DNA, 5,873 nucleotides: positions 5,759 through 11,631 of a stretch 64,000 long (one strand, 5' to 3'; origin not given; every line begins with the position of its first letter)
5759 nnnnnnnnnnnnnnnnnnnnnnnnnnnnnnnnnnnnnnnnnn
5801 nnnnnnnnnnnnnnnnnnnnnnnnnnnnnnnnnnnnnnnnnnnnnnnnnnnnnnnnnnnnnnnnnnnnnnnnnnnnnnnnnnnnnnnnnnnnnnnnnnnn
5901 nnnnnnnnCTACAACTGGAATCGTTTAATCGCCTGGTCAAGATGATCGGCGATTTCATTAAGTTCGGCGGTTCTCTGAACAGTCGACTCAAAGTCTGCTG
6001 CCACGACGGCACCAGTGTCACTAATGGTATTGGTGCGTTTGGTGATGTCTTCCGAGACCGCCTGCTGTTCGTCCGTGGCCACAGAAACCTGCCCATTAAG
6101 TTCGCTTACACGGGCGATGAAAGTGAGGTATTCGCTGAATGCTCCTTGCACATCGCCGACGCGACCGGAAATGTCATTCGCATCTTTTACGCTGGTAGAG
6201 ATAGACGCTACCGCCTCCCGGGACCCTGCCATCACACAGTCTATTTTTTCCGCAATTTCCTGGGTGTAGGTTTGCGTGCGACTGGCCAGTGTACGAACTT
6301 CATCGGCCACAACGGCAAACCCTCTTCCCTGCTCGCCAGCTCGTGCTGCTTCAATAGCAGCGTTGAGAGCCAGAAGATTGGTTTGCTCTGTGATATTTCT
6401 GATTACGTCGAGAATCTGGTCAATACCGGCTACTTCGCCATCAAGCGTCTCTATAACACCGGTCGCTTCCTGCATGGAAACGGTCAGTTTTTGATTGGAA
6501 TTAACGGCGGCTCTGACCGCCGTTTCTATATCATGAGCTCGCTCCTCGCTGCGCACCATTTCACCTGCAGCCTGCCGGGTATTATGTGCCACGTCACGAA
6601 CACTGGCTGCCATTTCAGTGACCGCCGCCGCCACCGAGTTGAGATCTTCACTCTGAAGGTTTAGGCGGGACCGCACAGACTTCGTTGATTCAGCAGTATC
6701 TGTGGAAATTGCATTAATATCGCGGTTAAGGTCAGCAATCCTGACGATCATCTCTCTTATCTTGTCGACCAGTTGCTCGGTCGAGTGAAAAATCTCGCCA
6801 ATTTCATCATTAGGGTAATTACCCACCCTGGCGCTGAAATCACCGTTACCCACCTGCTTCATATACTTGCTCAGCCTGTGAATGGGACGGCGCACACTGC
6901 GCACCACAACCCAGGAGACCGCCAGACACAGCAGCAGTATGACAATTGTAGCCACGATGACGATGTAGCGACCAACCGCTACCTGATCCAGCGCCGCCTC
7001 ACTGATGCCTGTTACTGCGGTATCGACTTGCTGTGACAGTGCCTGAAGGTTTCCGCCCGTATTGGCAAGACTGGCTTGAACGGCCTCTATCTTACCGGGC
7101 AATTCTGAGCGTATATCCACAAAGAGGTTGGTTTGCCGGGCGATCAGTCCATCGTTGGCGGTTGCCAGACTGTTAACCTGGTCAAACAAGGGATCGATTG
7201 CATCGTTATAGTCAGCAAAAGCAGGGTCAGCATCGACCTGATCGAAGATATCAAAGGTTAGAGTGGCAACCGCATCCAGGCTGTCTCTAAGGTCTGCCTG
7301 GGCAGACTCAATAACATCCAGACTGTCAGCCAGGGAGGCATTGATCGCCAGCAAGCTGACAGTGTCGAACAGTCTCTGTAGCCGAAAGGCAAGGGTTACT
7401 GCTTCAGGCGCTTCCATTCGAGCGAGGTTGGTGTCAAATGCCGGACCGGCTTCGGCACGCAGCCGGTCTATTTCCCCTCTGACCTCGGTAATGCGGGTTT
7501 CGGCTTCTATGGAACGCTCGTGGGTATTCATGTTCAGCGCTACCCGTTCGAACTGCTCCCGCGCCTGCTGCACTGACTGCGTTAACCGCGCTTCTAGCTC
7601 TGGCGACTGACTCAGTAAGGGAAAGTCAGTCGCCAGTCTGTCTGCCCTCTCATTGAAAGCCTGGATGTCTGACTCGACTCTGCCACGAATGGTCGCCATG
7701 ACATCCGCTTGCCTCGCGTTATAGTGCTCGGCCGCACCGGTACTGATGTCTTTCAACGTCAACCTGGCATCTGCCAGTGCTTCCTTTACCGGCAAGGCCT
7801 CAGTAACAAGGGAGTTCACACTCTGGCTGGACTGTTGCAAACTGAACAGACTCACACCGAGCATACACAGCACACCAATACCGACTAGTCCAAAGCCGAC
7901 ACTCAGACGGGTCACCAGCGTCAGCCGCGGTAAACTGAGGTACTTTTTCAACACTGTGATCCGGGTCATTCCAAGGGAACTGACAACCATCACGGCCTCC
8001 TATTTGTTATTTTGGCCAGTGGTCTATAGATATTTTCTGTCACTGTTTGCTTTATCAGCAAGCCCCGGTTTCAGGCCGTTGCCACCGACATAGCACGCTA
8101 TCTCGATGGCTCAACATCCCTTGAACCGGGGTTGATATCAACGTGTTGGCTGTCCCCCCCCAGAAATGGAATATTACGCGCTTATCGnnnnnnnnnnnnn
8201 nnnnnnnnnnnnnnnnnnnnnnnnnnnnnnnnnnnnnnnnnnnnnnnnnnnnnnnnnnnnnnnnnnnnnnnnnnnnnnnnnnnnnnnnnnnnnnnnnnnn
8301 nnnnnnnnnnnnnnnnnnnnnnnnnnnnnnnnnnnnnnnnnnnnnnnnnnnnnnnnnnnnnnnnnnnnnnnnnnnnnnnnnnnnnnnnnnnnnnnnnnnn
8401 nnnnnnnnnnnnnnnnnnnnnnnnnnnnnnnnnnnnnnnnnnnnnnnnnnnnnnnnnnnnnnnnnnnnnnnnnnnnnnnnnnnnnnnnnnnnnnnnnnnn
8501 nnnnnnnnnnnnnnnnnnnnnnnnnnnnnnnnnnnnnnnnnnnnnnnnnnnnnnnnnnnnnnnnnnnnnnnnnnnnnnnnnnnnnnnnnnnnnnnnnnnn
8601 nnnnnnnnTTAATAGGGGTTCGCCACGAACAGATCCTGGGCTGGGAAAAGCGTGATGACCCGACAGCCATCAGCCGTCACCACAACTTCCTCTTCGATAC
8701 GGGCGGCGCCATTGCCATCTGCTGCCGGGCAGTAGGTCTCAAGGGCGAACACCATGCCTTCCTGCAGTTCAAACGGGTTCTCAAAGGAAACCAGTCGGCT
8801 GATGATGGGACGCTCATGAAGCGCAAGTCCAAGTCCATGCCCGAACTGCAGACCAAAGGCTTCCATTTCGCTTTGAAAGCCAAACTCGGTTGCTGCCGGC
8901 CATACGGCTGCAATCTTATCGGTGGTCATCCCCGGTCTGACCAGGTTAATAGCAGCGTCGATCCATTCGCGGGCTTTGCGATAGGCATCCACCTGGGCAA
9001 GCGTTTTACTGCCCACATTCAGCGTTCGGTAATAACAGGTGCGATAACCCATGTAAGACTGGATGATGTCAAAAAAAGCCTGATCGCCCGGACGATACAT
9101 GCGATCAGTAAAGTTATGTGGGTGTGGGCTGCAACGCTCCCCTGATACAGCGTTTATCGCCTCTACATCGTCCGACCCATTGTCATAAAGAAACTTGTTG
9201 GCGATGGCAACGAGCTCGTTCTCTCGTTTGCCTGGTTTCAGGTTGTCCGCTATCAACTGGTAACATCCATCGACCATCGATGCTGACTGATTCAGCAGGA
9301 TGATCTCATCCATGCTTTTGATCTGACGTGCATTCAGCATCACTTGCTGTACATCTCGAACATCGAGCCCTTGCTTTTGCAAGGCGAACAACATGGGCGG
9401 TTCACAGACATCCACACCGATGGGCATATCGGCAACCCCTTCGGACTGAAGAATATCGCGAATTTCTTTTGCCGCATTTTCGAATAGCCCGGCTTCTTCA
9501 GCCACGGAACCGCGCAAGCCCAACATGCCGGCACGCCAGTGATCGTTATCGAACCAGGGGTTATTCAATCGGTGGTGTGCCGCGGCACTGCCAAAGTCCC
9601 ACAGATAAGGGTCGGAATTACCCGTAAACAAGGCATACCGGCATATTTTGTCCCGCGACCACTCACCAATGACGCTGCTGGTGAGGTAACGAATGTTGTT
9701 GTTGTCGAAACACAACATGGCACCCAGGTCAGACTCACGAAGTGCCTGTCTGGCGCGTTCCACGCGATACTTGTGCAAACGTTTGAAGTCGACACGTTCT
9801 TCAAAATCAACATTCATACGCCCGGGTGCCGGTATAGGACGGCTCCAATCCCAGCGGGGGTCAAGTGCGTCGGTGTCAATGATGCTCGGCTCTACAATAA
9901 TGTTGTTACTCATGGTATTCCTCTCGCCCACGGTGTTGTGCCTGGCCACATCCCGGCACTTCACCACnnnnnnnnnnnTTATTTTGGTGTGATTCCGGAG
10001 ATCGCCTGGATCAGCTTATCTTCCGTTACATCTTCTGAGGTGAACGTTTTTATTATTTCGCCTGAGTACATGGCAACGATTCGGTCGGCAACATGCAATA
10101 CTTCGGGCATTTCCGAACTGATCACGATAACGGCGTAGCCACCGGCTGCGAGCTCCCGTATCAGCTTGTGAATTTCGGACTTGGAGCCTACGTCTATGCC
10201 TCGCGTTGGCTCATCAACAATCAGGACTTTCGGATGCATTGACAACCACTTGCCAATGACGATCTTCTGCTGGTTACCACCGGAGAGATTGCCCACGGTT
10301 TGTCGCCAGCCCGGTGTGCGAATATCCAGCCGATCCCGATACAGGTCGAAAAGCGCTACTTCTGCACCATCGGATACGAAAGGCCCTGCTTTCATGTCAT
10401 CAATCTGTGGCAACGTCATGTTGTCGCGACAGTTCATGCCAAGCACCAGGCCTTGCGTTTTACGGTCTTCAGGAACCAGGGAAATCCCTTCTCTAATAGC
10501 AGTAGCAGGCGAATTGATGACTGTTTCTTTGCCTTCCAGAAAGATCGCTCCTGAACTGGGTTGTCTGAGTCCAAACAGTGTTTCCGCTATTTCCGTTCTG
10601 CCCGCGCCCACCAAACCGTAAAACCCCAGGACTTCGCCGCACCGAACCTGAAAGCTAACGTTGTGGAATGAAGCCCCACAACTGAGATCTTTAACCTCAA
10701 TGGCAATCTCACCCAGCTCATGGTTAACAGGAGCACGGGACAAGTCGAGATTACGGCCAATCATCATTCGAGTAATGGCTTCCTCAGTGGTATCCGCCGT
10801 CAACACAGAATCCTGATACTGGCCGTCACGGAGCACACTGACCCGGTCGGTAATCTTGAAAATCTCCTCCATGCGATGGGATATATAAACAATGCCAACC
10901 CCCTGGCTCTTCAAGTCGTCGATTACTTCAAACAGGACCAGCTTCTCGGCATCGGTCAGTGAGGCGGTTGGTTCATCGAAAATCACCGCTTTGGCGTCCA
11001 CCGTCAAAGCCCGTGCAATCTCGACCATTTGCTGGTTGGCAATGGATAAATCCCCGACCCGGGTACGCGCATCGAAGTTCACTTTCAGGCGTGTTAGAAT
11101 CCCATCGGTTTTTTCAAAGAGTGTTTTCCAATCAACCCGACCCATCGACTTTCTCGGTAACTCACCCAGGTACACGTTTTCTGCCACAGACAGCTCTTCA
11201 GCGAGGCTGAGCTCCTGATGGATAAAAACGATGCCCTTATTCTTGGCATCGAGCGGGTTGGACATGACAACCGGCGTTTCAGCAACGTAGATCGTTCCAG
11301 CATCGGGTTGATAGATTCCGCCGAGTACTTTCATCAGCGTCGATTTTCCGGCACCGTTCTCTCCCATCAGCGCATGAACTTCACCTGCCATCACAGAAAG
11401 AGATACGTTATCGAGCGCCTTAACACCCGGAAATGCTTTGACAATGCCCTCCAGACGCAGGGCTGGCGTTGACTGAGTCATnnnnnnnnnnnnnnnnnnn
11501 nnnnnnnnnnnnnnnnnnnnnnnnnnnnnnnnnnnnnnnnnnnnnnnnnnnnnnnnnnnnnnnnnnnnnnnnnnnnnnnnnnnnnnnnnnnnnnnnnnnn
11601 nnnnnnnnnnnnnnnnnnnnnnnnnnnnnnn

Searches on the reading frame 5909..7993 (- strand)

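Call 15: search_protein_families(library=ncbifam, proteins=[window:5909-7993:-], max_evalue=0.00001)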
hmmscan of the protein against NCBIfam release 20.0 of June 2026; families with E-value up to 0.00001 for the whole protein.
window:5909-7993:- (694 aa): 17 families
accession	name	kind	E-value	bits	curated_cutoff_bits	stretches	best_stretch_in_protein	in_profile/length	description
NF058645.1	MCPCtpMPsAe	equivalog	1.5e-69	235.3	900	1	315-693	181-557/558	methyl-accepting chemotaxis protein CtpM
NF047851.1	MCPCitTducer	equivalog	1e-30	107.3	900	1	349-694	198-516/553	methyl-accepting chemotaxis citrate transducer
NF007309.0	PRK09793.1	equivalog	1.5e-30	106.7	903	1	304-693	151-512/533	methyl-accepting chemotaxis protein IV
NF041847.1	transduc_aer2_vibrio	equivalog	1.8e-30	105.9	1200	1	368-679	456-739/804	aerotaxis transducer Aer2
NF011622.0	PRK15048.1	equivalog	2.7e-28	99.4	900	1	241-694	98-515/553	methyl-accepting chemotaxis protein II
NF011615.0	PRK15041.1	equivalog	7.1e-28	97.6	947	1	342-693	193-516/554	methyl-accepting chemotaxis protein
NF050802.1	AspChtxCcaA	equivalog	1.3e-23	83.3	1300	1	496-615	544-663/700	aspartate chemotaxis receptor CcaA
NF033092.0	HK_WalK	equivalog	6.1e-09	35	725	1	337-429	171-263/594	cell wall metabolism sensor histidine kinase WalK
NF040691.1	MtrAB_MtrB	equivalog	9e-09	34.9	450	1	339-424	184-269/507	MtrAB system histidine kinase MtrB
NF038263.1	prot_phos_SiaA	equivalog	1.5e-08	33.7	700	1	333-421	301-392/658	biofilm regulation protein phosphatase SiaA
NF007837.0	PRK10549.1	equivalog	3.9e-07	29.2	603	1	343-412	166-233/466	envelope stress sensor histidine kinase BaeS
NF008184.0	PRK10935.1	equivalog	4.2e-07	29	553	1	315-528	124-335/565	nitrate/nitrite two-component system sensor histidine kinase NarQ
NF012163.2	BaeS_SmeS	equivalog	6.5e-07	28.6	500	1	345-412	166-233/457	sensor histidine kinase efflux regulator BaeS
TIGR01386.1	cztS_silS_copS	subfamily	6.6e-07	28.7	292.55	1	229-426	65-248/457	heavy metal sensor histidine kinase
NF045901.1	HisKinLetSLeg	equivalog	1.6e-06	26.5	1650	1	343-436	177-268/906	two-component system sensor histidine kinase LetS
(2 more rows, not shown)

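Call 72: search_protein_families(library=pfam, proteins=[window:5909-7993:-], max_evalue=0.00001)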
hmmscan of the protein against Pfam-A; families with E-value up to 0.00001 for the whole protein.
window:5909-7993:- (694 aa): 3 families
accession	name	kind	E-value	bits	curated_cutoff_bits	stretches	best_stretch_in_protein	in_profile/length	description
PF00015.26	MCPsignal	-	1.8e-36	126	34.6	1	496-658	7-169/172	Methyl-accepting chemotaxis protein (MCP) signalling domain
PF00672.30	HAMP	-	1.4e-10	41.8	25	1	363-413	2-52/53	HAMP domain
PF02203.21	TarH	-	2.7e-06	27.8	25.2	1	23-153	4-132/177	Tar ligand binding domain homologue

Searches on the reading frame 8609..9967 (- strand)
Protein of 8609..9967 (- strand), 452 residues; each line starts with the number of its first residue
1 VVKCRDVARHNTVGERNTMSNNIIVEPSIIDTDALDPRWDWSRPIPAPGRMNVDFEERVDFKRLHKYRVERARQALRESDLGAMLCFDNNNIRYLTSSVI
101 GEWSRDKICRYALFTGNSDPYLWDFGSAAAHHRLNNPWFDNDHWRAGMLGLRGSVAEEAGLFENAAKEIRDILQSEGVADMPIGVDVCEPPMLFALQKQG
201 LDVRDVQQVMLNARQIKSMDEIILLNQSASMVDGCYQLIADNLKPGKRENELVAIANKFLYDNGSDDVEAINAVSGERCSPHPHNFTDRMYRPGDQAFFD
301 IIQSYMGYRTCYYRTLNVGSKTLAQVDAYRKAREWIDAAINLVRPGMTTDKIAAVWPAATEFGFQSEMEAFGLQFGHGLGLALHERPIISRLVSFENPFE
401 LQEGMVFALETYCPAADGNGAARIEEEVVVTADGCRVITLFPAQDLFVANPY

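Call 8: search_protein_families(library=pfam, proteins=[window:8609-9967:-], max_evalue=0.001)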
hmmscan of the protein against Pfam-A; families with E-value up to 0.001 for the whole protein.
window:8609-9967:- (452 aa): 2 families
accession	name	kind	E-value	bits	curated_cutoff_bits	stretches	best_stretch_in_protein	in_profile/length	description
PF00557.29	Peptidase_M24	-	4.3e-35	121.8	23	1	225-432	3-208/208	Metallopeptidase family M24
PF01321.24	Creatinase_N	-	0.00051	21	22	0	68-97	1-30/128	Creatinase/Prolidase N-terminal domain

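Call 15: search_protein_families(library=ncbifam, proteins=[window:8609-9967:-], max_evalue=0.00001)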
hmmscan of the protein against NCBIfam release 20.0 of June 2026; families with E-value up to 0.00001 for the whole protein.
window:8609-9967:- (452 aa): 8 families
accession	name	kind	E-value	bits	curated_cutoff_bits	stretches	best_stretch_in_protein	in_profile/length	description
NF043017.1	DimsulpropLyDddP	equivalog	4.7e-30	104.7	600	1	60-445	50-440/443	dimethylsulfonioproprionate lyase DddP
NF040821.1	dipep_PepQ_Arch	equivalog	2.8e-23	82.5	630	1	202-439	108-339/346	Xaa-Pro dipeptidase PepQ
NF007310.0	PRK09795.1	equivalog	1.6e-16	60.1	393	1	208-443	119-353/361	aminopeptidase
TIGR02993.1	ectoine_eutD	equivalog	1.7e-16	60.3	613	1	67-447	13-388/391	ectoine hydrolase DoeA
NF038259.1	ectoine_DoeA_2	exception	2.3e-15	56.2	575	1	204-439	141-377/386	ectoine hydrolase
TIGR00500.1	met_pdase_I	equivalog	2.8e-15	56.5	171.35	1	215-416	2-206/247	type I methionyl aminopeptidase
NF009533.0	PRK12897.1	equivalog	1.8e-07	30.8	488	0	375-411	166-202/248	type I methionyl aminopeptidase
NF011174.0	PRK14576.1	subfamily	6.7e-06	25.2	487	1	199-437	160-393/405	putative endopeptidase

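Call 63: search_solved_structures(query=window:8609-9967:-, max_evalue=0.00001)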
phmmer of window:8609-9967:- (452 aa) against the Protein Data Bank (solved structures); distinct sequences matched with E-value up to 0.00001: 40.
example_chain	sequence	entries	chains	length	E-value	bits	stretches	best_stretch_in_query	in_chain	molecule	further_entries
1pv9_A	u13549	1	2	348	5.7e-20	74.9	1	202-439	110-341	Xaa-Pro dipeptidase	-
4s01_A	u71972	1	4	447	1.1e-19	73.9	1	61-443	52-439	Peptidase M24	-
1wy2_A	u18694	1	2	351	1.7e-19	73.4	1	202-439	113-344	Xaa-Pro dipeptidase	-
4rzy_A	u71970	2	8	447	1.9e-19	73.2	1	61-443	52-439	Peptidase M24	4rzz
4s00_A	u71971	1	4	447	3.3e-19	72.4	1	61-443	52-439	Peptidase M24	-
3q6d_A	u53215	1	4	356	1.2e-18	70.6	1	164-444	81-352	Proline dipeptidase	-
4rgz_A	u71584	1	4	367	3.9e-18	68.8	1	203-436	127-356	Xaa-Pro aminopeptidase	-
4fkc_A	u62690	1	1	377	4.2e-18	68.8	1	203-436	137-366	Xaa-Pro aminopeptidase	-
4ege_A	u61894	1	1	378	6.2e-18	68.2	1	208-442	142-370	Dipeptidase PepE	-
2zsg_A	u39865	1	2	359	2.3e-17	66.3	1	212-447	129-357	Aminopeptidase P, putative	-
5cdl_A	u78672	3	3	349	9.1e-16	61.1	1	212-439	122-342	Proline dipeptidase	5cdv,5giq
5giu_A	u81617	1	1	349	9.1e-16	61.1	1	212-439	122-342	Proline dipeptidase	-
1wn1_A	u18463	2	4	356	3.8e-15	59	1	163-438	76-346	dipeptidase | 356aa long hypothetical dipeptidase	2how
4b28_A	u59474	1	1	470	5.8e-15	58.4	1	60-444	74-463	METALLOPEPTIDASE, FAMILY M24, PUTATIVE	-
7n02_A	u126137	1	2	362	2.7e-14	56.2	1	208-439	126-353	Aminopeptidase P family protein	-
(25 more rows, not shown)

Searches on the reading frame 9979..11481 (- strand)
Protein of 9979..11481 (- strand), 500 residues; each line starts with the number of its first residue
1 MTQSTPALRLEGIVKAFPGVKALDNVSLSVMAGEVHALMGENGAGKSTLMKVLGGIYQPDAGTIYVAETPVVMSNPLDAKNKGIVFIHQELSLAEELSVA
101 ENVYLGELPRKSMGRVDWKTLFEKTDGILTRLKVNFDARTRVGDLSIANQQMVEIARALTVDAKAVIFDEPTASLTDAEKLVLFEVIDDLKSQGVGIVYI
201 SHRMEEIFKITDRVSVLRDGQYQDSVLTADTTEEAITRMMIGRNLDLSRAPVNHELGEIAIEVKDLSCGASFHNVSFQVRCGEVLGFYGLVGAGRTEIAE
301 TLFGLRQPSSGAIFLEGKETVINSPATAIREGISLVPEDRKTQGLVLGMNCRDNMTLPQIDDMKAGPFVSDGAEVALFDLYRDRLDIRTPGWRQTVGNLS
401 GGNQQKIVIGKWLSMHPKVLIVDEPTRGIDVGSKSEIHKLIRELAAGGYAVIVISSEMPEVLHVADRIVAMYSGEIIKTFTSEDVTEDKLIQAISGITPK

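Call 8: search_protein_families(library=pfam, proteins=[window:9979-11481:-], max_evalue=0.001)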
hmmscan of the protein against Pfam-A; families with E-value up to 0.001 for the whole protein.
window:9979-11481:- (500 aa): 2 families
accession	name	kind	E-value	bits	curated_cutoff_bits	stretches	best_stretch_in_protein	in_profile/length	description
PF00005.33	ABC_tran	-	1.2e-51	175.3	25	2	23-173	1-137/137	ABC transporter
PF13304.12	AAA_21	-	4.4e-06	27.4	27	0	36-56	2-22/304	AAA domain, putative AbiEii toxin, Type IV TA system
